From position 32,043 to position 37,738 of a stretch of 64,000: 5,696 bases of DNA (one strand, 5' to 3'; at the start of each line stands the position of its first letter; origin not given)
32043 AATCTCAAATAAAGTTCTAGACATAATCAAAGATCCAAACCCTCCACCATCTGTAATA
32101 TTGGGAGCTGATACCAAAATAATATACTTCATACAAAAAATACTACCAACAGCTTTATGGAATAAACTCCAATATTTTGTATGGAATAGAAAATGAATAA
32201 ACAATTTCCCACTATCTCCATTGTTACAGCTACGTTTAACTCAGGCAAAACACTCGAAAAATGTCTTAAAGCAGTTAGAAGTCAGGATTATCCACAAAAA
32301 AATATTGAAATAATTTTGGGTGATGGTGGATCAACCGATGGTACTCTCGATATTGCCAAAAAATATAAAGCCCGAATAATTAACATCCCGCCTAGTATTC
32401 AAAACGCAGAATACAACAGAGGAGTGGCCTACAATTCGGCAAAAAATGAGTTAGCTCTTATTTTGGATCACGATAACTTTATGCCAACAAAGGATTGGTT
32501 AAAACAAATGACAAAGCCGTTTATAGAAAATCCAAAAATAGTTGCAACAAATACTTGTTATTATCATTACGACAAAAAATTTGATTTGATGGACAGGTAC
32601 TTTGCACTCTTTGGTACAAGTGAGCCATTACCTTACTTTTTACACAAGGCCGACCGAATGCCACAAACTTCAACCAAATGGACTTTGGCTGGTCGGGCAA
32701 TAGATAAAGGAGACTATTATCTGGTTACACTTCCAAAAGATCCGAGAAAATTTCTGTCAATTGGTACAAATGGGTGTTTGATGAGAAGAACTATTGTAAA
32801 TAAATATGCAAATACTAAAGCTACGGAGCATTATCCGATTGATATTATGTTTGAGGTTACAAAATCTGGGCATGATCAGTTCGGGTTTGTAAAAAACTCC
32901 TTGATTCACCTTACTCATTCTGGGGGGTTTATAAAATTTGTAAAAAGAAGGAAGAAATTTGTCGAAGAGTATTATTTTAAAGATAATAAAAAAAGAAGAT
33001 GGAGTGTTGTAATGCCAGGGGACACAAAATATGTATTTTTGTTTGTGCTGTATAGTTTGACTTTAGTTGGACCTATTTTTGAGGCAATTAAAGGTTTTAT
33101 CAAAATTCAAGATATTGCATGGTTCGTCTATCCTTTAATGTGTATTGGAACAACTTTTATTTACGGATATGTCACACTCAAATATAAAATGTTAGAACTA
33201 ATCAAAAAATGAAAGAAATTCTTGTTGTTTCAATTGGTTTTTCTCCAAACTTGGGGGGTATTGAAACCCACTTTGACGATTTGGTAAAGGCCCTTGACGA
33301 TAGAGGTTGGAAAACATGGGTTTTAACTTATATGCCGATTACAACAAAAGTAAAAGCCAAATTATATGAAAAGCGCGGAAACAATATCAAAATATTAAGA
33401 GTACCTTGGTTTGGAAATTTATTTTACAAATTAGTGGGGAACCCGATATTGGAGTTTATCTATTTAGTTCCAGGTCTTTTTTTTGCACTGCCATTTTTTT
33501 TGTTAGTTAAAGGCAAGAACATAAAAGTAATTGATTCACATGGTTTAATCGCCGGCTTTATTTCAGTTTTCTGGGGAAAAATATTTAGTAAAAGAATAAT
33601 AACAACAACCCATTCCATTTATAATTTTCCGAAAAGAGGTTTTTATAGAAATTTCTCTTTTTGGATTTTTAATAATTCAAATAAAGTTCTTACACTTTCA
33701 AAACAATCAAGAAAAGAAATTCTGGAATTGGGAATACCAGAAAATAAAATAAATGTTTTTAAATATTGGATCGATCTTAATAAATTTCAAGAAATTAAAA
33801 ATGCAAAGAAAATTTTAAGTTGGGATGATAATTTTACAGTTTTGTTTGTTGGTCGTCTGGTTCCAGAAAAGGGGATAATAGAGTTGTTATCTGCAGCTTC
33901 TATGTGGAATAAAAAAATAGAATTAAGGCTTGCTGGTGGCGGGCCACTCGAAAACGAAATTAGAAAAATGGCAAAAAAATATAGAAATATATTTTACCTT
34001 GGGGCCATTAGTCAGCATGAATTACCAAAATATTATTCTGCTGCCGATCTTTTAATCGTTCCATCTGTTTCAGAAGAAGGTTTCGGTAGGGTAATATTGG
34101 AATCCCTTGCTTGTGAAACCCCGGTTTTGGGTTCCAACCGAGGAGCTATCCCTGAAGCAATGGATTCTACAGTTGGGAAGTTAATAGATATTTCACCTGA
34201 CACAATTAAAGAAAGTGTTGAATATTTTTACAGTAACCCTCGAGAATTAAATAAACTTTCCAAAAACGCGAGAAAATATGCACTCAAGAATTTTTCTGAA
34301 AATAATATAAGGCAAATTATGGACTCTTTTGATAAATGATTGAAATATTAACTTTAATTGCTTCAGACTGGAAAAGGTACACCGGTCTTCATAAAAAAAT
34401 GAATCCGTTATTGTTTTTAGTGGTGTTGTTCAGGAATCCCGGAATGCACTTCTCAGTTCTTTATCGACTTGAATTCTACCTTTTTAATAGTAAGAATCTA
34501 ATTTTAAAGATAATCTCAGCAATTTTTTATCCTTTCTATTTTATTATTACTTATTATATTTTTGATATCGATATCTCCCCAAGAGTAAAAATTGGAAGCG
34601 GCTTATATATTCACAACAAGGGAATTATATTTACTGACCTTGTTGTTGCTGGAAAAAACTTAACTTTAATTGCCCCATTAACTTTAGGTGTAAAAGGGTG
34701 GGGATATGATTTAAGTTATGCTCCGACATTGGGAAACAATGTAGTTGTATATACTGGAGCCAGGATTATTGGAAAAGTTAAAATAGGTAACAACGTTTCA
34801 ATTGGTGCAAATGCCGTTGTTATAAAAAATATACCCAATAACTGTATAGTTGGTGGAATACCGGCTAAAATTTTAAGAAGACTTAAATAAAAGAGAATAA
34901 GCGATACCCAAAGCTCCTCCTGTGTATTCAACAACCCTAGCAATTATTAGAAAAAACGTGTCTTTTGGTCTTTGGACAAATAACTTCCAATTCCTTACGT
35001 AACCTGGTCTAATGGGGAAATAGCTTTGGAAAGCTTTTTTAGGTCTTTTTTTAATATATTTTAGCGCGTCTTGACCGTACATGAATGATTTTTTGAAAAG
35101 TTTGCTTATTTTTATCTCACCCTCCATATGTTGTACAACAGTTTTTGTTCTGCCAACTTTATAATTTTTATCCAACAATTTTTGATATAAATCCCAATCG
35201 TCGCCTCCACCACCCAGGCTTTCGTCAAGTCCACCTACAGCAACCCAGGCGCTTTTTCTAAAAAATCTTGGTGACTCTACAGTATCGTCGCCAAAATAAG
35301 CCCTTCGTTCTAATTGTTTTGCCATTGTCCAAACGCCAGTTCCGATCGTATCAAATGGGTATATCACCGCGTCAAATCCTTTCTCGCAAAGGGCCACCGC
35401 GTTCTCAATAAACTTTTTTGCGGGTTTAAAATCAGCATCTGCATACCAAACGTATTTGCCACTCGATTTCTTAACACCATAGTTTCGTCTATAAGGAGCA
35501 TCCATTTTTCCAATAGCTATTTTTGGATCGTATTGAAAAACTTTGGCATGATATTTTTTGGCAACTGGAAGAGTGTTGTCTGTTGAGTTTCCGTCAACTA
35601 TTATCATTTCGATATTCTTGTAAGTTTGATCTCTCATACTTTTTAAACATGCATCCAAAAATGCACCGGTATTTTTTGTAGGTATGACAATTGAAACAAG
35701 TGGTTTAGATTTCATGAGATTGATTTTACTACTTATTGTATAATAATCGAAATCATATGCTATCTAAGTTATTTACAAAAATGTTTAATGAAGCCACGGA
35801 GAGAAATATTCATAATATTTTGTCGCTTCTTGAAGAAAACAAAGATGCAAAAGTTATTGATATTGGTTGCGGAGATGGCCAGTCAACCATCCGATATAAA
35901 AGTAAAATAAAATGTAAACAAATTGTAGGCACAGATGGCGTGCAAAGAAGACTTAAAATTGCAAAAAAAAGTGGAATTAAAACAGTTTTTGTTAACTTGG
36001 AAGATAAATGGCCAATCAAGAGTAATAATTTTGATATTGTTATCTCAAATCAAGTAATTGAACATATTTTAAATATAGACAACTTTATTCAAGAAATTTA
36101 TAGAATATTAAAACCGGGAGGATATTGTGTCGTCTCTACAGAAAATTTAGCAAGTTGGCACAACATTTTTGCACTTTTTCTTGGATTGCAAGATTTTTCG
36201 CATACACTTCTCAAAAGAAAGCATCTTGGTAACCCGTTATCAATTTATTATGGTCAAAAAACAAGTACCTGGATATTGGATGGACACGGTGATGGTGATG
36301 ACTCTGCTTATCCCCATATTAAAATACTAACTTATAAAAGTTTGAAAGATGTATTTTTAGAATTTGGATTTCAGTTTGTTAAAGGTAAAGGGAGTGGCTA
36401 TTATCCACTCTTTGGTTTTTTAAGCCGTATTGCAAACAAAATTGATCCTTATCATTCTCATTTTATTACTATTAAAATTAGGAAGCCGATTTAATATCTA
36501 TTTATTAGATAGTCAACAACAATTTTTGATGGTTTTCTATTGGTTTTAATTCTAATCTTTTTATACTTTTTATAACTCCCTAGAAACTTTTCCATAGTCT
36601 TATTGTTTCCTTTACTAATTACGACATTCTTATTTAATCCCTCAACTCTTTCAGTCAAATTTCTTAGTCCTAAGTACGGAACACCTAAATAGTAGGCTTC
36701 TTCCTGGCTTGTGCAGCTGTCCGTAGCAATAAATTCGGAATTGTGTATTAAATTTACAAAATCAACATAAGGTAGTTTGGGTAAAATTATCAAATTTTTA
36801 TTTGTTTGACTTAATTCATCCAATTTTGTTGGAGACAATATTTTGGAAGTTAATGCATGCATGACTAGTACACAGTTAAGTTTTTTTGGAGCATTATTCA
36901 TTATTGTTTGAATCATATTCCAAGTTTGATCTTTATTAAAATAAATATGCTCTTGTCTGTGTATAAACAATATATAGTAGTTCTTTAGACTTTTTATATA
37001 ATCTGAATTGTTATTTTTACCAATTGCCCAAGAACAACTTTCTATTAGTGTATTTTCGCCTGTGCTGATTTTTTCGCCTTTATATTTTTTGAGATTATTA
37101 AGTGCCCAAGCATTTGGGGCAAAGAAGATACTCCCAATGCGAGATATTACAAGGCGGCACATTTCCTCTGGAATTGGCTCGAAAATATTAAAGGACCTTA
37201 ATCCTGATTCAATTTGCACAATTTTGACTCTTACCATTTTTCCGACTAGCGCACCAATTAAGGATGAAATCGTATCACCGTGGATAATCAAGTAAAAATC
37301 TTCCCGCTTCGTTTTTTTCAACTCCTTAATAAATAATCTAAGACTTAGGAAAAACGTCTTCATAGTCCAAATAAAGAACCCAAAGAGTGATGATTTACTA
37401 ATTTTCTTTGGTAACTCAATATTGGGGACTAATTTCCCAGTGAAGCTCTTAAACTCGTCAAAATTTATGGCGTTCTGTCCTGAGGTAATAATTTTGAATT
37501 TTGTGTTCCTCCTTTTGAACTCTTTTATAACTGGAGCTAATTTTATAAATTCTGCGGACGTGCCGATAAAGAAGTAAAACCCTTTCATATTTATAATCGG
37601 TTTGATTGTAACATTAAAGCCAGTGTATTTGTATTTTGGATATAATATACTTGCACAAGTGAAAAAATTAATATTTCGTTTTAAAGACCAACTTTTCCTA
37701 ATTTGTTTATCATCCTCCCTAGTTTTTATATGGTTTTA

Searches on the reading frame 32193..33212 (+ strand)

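Call 63: search_protein_families(library=pfam, proteins=[window:32193-33212:+], max_evalue=0.0001)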
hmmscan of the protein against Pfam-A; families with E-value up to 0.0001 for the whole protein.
window:32193-33212:+ (339 aa): 2 families
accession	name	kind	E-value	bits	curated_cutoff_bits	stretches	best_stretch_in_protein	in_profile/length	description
PF00535.33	Glycos_transf_2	-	1.2e-20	74.6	23.3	1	9-156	1-146/168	Glycosyl transferase family 2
PF13641.12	Glyco_tranf_2_3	-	9.3e-06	26.3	27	1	6-207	1-176/230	Glycosyltransferase like family 2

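Call 65: search_protein_families(library=ncbifam, proteins=[window:32193-33212:+], max_evalue=0.00001)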
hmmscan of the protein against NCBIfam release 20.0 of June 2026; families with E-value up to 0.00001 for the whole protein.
window:32193-33212:+ (339 aa): 12 families
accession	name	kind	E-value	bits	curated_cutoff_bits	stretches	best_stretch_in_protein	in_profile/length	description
TIGR03111.1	glyc2_xrt_Gpos1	hypoth_equivalog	1e-11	44.3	363.95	1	3-119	46-165/439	TIGR03111 family XrtG-associated glycosyltransferase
NF047683.1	TeichurnBiosyTuaG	equivalog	1.5e-10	41.1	400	1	1-135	1-135/252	teichuronic acid biosynthesis protein TuaG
NF007482.0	PRK10073.1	equivalog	4.8e-10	38.9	423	1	1-69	1-67/334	glycosyltransferase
NF041875.1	EPS_EpsD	equivalog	6.4e-10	38.9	370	1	8-108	1-102/325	exopolysaccharide biosynthesis glycosyltransferase EpsD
NF038302.1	EPS_HpsE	equivalog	7.9e-10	38.2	300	1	8-120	3-121/307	hormogonium polysaccharide biosynthesis glycosyltransferase HpsE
TIGR04283.1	glyco_like_mftF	equivalog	1.8e-09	37.5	182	1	8-115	1-101/221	TIGR04283 family arsenosugar biosynthesis glycosyltransferase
TIGR03965.1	mycofact_glyco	equivalog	3.3e-09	36.1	280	1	5-119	73-187/467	mycofactocin biosynthesis glycosyltransferase MftF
TIGR03937.1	PgaC_IcaA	equivalog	1.2e-08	34.4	422.3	1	3-119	42-159/407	poly-beta-1,6-N-acetyl-D-glucosamine synthase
NF050050.1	ProtGlycPglI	equivalog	1.4e-07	31.2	500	1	5-89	1-88/306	GalNAc(5)-diNAcBac-PP-undecaprenol beta-1,3-glucosyltransferase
NF053739.1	GlytfEpsEBac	equivalog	1e-06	28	450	1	6-76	1-69/265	glycosyltransferase EpsE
NF010496.0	PRK13915.1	equivalog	3.7e-06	26.2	262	1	3-123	28-155/307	glucosyl-3-phosphoglycerate synthase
TIGR03469.1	HpnB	hypoth_equivalog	7.8e-06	25.1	379.25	0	3-58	41-95/386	hopene-associated glycosyltransferase HpnB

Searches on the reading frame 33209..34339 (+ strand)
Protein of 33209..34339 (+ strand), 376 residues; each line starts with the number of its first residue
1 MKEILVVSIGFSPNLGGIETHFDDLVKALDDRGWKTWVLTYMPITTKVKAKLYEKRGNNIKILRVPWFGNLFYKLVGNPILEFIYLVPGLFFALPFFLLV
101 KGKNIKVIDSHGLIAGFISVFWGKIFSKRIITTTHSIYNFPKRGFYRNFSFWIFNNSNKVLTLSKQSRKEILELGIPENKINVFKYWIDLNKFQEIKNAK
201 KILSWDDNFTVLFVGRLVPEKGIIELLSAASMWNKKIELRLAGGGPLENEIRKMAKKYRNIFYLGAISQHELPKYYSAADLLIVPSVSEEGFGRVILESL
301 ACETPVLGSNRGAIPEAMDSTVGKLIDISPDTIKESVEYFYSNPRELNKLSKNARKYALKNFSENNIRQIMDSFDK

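Call 63: search_protein_families(library=pfam, proteins=[window:33209-34339:+], max_evalue=0.0001)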
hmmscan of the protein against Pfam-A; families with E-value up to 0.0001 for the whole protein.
window:33209-34339:+ (376 aa): 6 families
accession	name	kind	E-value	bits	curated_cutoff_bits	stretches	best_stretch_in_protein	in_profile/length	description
PF00534.26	Glycos_transf_1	-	6.5e-33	114.1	26.4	1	199-356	6-171/172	Glycosyl transferases group 1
PF13692.12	Glyco_trans_1_4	-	1.5e-23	84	27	1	209-338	2-137/142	Glycosyl transferases group 1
PF13439.12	Glyco_transf_4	-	1e-16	61.9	28.5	1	16-191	2-169/170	Glycosyltransferase Family 4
PF13579.12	Glyco_trans_4_4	-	3.6e-07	31.1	29.7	1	16-187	1-158/158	Glycosyl transferase 4-like domain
PF13524.12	Glyco_trans_1_2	-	4.2e-06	27.2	25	1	233-371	12-143/144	Glycosyl transferase-like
PF20706.3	GT4-conflict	-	5.5e-06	26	26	1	205-321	194-323/385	Family 4 Glycosyltransferase in conflict systems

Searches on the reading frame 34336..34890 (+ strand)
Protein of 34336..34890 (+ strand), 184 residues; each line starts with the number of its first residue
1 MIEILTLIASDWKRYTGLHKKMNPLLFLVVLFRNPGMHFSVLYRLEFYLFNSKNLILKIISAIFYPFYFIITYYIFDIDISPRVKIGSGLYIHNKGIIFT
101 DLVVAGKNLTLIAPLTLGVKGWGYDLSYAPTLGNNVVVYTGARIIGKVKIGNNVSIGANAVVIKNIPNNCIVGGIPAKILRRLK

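Call 63: search_protein_families(library=pfam, proteins=[window:34336-34890:+], max_evalue=0.0001)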
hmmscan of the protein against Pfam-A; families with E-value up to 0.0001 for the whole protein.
window:34336-34890:+ (184 aa): 1 family
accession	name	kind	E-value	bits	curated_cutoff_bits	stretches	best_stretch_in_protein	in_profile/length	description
PF00132.30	Hexapep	-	1.1e-07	31.7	27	1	130-163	2-35/36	Bacterial transferase hexapeptide (six repeats)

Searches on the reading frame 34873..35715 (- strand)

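Call 14: search_protein_families(library=pfam, proteins=[window:34873-35715:-], max_evalue=0.001)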
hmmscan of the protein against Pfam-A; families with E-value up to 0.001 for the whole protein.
window:34873-35715:- (280 aa): 3 families
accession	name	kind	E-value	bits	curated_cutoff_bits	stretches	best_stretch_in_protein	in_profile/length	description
PF00535.33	Glycos_transf_2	-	4.3e-26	92.3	23.3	1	8-137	1-131/168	Glycosyl transferase family 2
PF10111.15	Glyco_tranf_2_2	-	4e-10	40.1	27.3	1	8-96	1-92/276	Glycosyltransferase like family 2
PF02709.20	Glyco_transf_7C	-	0.0002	21.4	23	1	152-192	26-67/78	N-terminal domain of galactosyltransferase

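Call 65: search_protein_families(library=ncbifam, proteins=[window:34873-35715:-], max_evalue=0.00001)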
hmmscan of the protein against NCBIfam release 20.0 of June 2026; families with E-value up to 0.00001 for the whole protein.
window:34873-35715:- (280 aa): 18 families
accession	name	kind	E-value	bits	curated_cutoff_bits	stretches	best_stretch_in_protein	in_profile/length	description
NF007482.0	PRK10073.1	equivalog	9.4e-18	64.3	423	1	1-112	2-112/334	glycosyltransferase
NF047683.1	TeichurnBiosyTuaG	equivalog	3e-15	56.5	400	1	2-110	3-111/252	teichuronic acid biosynthesis protein TuaG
NF041875.1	EPS_EpsD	equivalog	1.8e-13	50.6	370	1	7-117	1-111/325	exopolysaccharide biosynthesis glycosyltransferase EpsD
TIGR03965.1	mycofact_glyco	equivalog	3.9e-13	49.1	280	1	3-109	72-178/467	mycofactocin biosynthesis glycosyltransferase MftF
TIGR04283.1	glyco_like_mftF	equivalog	1.7e-11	44.2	182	1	7-120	1-108/221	TIGR04283 family arsenosugar biosynthesis glycosyltransferase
NF045692.1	OglycostaseCruG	equivalog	1.9e-10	40.2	600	1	7-116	43-159/386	2'-O-glycosyltransferase CruG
NF038302.1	EPS_HpsE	equivalog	4.3e-10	39.1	300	1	8-112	4-113/307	hormogonium polysaccharide biosynthesis glycosyltransferase HpsE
NF050050.1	ProtGlycPglI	equivalog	8.3e-10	38.5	500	1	5-118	2-116/306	GalNAc(5)-diNAcBac-PP-undecaprenol beta-1,3-glucosyltransferase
NF038299.1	EPS_HpsN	equivalog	2.2e-09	36.7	425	1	5-106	1-102/317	hormogonium polysaccharide biosynthesis glycosyltransferase HpsN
TIGR03111.1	glyc2_xrt_Gpos1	hypoth_equivalog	3.9e-09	35.8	363.95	1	3-112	47-158/439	TIGR03111 family XrtG-associated glycosyltransferase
NF053739.1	GlytfEpsEBac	equivalog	1.3e-08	34.1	450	1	5-127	1-129/265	glycosyltransferase EpsE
TIGR03469.1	HpnB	hypoth_equivalog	2.3e-08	33.5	379.25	1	3-112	42-162/386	hopene-associated glycosyltransferase HpnB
NF010496.0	PRK13915.1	equivalog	8.2e-08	31.7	262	1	2-99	28-130/307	glucosyl-3-phosphoglycerate synthase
TIGR04182.1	glyco_TIGR04182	equivalog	4.5e-07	29.5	325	1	7-63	2-56/293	S-layer glycoprotein N-glycosyltransferase AglJ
TIGR03937.1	PgaC_IcaA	equivalog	2.3e-06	26.8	422.3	1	2-95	42-135/407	poly-beta-1,6-N-acetyl-D-glucosamine synthase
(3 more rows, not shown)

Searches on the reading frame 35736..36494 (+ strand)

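Call 14: search_protein_families(library=pfam, proteins=[window:35736-36494:+], max_evalue=0.001)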
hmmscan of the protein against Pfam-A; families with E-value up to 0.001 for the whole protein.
window:35736-36494:+ (252 aa): 12 families
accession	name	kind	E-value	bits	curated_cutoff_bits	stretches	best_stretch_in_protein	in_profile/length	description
PF13489.12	Methyltransf_23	-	1.5e-19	70.7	27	1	21-215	6-162/164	Methyltransferase domain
PF08241.18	Methyltransf_11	-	2.5e-18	66.9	21.2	1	41-133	1-95/95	Methyltransferase domain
PF13847.12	Methyltransf_31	-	9.3e-16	58.3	27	1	35-139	2-115/145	Methyltransferase domain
PF13649.12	Methyltransf_25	-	1.1e-14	55.3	27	1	40-129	1-97/97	Methyltransferase domain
PF08242.18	Methyltransf_12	-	1.4e-13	51.9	30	1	41-130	1-97/98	Methyltransferase domain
PF06325.19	PrmA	-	7.8e-08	32.6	22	1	34-134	159-259/296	Ribosomal protein L11 methyltransferase (PrmA)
PF03141.22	Methyltransf_29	-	2.9e-07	29.9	23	1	16-139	93-223/506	Putative S-adenosyl-L-methionine-dependent methyltransferase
PF01209.24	Ubie_methyltran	-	3.3e-07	30.3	20.1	1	31-133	42-151/233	ubiE/COQ5 methyltransferase family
PF07021.18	MetW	-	1.8e-06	28.1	21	1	36-147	13-121/193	Methionine biosynthesis protein MetW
PF05148.21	Methyltransf_8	-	3e-06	27.7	27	1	12-133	47-156/219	Hypothetical methyltransferase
PF02353.26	CMAS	-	6.8e-06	26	27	1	17-135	43-166/273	Mycolic acid cyclopropane synthetase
PF05175.20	MTS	-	2.7e-05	24.3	23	1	28-136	23-142/170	Methyltransferase small domain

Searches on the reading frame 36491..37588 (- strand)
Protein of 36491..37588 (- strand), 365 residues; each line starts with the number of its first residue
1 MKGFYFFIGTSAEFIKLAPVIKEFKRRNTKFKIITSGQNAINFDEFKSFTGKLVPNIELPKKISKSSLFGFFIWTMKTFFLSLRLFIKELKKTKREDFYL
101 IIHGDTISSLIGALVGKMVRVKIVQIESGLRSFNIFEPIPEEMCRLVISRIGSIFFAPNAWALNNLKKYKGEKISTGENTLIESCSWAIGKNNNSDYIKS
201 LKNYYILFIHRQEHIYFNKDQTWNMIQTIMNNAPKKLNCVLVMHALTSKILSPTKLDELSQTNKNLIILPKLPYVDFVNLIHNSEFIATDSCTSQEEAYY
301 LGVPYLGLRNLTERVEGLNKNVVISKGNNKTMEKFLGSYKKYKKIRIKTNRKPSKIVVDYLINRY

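Call 14: search_protein_families(library=pfam, proteins=[window:36491-37588:-], max_evalue=0.001)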
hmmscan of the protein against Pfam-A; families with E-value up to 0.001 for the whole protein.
window:36491-37588:- (365 aa): 1 family
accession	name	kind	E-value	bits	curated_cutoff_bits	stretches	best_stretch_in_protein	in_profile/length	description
PF02350.25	Epimerase_2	-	1.3e-40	139.8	30.6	1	99-330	70-306/347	UDP-N-acetylglucosamine 2-epimerase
